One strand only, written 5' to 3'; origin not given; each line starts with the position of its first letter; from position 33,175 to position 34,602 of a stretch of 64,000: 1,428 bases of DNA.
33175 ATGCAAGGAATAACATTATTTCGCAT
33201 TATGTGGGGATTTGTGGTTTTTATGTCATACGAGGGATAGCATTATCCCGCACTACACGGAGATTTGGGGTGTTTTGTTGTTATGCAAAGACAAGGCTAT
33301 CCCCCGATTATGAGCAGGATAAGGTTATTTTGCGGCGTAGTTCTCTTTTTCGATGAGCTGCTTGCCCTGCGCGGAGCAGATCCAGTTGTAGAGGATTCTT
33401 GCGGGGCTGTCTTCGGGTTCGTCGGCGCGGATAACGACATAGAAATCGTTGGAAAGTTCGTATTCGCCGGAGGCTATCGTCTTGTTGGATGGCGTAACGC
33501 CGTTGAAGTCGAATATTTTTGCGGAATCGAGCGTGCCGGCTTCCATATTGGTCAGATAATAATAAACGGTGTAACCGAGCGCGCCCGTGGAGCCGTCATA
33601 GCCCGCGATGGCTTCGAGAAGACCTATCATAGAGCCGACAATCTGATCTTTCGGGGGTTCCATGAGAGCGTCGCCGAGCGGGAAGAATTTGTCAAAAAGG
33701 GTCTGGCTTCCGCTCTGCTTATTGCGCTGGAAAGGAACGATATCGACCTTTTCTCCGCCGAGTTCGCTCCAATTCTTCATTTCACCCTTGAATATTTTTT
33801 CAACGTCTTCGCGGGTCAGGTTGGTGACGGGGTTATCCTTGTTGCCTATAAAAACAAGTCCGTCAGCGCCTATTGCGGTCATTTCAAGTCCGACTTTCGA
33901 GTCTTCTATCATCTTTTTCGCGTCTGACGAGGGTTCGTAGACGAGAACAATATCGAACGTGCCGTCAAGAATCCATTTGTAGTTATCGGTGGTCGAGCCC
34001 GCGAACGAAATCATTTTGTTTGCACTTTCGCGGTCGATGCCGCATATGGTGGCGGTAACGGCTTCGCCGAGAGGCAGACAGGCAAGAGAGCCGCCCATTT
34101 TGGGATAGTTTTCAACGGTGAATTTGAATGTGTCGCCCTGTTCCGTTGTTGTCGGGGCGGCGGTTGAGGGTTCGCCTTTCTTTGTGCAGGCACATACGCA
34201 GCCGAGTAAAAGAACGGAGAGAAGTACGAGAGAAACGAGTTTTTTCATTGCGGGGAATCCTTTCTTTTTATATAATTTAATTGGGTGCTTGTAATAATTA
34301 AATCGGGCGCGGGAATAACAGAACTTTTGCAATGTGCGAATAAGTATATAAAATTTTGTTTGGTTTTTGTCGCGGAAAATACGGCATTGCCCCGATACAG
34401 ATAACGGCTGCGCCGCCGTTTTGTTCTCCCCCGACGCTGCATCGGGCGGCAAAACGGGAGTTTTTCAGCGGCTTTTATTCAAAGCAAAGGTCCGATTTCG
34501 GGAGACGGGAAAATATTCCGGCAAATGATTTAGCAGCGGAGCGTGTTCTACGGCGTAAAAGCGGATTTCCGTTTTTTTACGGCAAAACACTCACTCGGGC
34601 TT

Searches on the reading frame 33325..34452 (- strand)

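Call 5: search_protein_families(library=pfam, proteins=[window:33325-34452:-], max_evalue=0.1)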
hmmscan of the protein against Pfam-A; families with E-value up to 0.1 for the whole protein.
window:33325-34452:- (375 aa): 1 family
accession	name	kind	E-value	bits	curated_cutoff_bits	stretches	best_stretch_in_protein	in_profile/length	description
PF12849.12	PBP_like_2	-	2.3e-25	90.3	27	1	162-345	55-249/267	PBP superfamily domain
